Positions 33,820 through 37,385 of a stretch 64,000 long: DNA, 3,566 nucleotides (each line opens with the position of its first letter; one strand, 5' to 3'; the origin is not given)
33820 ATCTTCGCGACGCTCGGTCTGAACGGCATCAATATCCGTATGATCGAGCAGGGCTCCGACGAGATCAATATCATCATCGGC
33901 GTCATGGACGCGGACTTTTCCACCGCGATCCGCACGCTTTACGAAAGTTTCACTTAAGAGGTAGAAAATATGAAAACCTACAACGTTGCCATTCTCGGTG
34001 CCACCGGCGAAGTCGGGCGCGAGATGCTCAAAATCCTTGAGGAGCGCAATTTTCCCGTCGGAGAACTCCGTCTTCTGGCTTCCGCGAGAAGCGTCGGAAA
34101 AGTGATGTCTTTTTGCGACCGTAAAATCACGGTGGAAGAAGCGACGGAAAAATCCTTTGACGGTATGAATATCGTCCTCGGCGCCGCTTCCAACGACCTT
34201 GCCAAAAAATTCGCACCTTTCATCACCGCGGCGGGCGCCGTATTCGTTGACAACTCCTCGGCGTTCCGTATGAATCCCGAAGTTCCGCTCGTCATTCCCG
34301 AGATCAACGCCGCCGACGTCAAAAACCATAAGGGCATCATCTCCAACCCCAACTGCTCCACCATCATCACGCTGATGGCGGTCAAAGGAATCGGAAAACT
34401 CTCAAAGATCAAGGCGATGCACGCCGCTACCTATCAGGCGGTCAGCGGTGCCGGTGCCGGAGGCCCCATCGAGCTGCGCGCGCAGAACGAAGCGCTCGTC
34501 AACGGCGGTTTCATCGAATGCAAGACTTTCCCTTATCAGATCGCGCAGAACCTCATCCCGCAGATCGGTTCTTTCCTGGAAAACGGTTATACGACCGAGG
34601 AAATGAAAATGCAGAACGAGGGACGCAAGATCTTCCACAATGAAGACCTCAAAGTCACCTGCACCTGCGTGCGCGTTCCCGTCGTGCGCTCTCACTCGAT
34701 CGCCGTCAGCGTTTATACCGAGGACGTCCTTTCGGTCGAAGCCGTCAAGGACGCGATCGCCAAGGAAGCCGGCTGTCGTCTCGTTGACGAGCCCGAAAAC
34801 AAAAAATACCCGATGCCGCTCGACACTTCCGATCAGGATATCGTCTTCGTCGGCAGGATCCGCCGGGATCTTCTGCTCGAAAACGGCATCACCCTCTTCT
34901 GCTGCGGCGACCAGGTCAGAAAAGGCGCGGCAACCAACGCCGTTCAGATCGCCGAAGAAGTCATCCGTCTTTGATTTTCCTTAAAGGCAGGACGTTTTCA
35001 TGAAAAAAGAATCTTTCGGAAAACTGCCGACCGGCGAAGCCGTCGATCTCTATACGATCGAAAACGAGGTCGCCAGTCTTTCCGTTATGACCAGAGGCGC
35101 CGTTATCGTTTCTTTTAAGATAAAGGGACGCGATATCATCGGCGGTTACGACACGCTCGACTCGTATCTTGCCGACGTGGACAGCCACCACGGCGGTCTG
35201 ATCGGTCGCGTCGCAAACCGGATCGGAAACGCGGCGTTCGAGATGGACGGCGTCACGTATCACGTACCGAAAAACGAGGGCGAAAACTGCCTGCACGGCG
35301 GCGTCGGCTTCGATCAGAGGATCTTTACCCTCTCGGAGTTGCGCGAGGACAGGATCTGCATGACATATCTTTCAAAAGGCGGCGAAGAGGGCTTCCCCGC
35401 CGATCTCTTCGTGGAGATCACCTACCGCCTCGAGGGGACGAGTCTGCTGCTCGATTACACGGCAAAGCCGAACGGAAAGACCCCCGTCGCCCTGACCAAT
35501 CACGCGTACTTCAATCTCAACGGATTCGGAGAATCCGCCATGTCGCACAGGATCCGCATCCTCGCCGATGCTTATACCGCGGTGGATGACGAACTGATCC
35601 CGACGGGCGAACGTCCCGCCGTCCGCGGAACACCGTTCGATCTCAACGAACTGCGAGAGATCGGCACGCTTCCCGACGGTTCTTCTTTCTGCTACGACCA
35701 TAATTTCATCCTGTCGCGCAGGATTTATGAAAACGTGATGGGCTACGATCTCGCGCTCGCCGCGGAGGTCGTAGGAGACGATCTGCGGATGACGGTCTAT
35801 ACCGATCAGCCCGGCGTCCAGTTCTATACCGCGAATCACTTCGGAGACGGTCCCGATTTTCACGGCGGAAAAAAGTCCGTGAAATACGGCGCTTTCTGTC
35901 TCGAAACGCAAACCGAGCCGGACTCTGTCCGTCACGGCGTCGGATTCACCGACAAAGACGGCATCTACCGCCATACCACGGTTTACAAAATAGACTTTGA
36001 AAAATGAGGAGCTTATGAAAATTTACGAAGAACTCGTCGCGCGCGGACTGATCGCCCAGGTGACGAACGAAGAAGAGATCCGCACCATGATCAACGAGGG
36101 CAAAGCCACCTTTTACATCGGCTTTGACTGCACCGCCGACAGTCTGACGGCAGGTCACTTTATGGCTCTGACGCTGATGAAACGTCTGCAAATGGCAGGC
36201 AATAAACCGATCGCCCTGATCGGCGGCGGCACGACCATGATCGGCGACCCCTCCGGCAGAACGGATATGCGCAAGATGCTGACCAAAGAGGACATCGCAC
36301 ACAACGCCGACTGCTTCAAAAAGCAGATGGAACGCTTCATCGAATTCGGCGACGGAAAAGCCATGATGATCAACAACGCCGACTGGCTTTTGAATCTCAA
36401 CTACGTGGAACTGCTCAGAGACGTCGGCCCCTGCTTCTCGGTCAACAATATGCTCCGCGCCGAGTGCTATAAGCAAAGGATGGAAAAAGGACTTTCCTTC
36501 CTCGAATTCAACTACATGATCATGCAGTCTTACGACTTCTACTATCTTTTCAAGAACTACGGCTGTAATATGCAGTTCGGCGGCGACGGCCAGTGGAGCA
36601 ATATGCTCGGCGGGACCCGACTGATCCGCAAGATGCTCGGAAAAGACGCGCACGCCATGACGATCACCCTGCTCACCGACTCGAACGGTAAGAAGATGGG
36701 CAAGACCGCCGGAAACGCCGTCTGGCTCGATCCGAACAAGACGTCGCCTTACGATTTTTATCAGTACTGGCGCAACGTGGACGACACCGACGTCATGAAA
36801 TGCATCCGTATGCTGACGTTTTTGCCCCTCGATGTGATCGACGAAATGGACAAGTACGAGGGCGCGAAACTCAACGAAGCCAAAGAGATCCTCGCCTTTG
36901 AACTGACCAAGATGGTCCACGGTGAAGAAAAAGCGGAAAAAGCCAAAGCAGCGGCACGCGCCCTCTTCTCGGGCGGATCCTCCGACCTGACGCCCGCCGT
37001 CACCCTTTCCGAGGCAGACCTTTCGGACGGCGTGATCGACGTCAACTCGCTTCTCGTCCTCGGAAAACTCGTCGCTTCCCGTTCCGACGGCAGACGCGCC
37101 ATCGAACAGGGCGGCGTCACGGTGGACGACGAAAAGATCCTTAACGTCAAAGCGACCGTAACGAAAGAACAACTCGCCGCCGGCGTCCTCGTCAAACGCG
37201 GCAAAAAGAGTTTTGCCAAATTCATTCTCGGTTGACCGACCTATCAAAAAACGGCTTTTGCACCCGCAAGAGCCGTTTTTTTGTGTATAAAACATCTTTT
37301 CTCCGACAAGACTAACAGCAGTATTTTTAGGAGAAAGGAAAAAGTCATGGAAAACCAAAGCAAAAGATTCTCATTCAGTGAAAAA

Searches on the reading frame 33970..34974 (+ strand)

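Call 57: search_protein_families(library=pfam, proteins=[window:33970-34974:+], max_evalue=0.001)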
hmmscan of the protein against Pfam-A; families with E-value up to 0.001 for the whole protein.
window:33970-34974:+ (334 aa): 2 families
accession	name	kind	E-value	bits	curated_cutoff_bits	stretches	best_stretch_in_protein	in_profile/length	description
PF02774.23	Semialdhyde_dhC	-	3.6e-46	158.1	26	1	144-318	8-184/184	Semialdehyde dehydrogenase, dimerisation domain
PF01118.30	Semialdhyde_dh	-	9.9e-33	113.6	26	1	5-119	1-120/121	Semialdehyde dehydrogenase, NAD binding domain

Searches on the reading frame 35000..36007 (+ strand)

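Call 56: search_protein_families(library=pfam, proteins=[window:35000-36007:+], max_evalue=0.0001)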
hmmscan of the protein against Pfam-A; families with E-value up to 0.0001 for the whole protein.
window:35000-36007:+ (335 aa): 1 family
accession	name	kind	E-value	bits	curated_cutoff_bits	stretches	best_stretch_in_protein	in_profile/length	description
PF01263.26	Aldose_epim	-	5.9e-64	216.7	27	1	16-329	1-298/299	Aldose 1-epimerase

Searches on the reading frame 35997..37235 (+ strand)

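Call 56: search_protein_families(library=pfam, proteins=[window:35997-37235:+], max_evalue=0.0001)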
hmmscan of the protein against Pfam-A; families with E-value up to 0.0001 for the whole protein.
window:35997-37235:+ (412 aa): 2 families
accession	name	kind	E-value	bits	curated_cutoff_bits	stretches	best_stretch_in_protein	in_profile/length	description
PF00579.31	tRNA-synt_1b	-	1.6e-75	254.6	21.1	1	34-325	3-292/292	tRNA synthetases class I (W and Y)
PF22421.1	SYY_C-terminal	-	8.4e-09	35.7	27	1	340-406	12-80/83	Tyrosine--tRNA ligase SYY-like C-terminal domain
